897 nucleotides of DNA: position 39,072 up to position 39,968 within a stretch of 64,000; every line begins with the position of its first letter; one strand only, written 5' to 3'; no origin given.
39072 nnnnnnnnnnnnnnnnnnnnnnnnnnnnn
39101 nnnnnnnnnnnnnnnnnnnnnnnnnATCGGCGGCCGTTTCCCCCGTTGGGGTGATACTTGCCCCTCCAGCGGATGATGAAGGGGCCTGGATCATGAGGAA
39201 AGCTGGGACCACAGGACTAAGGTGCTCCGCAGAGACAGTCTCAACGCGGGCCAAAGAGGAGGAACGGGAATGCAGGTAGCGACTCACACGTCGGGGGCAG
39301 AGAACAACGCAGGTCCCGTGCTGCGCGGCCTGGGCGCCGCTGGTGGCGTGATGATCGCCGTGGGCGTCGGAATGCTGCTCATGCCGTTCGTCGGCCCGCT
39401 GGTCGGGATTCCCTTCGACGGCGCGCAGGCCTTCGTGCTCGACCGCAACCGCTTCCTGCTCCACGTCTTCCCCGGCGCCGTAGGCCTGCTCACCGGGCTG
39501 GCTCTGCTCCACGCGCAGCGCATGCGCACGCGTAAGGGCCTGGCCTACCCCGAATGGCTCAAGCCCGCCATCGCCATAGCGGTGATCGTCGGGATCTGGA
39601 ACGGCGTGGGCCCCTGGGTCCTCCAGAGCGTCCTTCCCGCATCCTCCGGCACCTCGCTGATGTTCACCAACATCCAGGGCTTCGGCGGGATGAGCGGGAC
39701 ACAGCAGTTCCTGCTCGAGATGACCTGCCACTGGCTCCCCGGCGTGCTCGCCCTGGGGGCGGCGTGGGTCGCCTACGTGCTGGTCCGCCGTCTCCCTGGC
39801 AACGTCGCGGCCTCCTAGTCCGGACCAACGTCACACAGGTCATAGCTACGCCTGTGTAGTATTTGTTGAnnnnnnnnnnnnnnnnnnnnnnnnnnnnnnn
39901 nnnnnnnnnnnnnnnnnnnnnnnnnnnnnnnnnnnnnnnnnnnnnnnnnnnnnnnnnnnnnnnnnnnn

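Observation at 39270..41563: Orphan pair of MlaF/MceG-like ATPases with complementary degenerate catalytic motifs; one is tail-anchored and no permease is present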

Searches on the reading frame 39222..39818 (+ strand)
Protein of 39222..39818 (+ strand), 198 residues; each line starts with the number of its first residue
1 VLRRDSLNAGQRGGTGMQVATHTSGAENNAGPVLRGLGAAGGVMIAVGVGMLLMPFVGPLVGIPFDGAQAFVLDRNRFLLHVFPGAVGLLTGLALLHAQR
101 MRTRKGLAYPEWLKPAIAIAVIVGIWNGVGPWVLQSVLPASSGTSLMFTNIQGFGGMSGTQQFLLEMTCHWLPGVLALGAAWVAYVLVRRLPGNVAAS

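Call 3: search_protein_families(library=pfam, proteins=[window:39222-39818:+], max_evalue=0.01)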
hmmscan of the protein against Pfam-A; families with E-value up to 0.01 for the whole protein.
window:39222-39818:+ (198 aa): 0 families

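Call 4: search_protein_families(library=ncbifam, proteins=[window:39222-39818:+], max_evalue=0.01)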
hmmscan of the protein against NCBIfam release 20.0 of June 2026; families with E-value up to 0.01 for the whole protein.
window:39222-39818:+ (198 aa): 0 families

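Call 24: search_protein_families(library=pfam, proteins=[window:39270-39818:+], max_evalue=10)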
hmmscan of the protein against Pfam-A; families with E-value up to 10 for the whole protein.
window:39270-39818:+ (182 aa): 1 family
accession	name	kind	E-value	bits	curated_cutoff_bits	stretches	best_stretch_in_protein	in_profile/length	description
PF23670.1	PIGBOS1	-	0.21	12.2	27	1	99-113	8-22/54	PIGBOS1-like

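Call 59: search_solved_structures(query=window:39270-39818:+, max_evalue=10, show_alignments=1)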
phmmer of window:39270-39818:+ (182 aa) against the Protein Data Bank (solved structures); distinct sequences matched with E-value up to 10: 0.

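Call 77: find_homologous_proteins(query=window:39270-39818:+, max_evalue=0.001)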
Query window:39270-39818:+ (182 aa): 8 proteins with E <= 0.001 among 8000 candidates.
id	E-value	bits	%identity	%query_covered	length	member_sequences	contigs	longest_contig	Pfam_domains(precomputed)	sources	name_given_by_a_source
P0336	9.1e-113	392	100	100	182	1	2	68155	-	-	-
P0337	3.2e-95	335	86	99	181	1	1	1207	-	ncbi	-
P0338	3.0e-94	332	81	100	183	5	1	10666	-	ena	-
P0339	4.9e-80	286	75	100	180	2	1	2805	-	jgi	jgi:hypothetical protein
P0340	1.5e-73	265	70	100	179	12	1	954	-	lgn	-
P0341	2.2e-64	235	64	93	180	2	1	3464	-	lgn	-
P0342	3.6e-59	218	82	68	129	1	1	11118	-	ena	-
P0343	1.2e-46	177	55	89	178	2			-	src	-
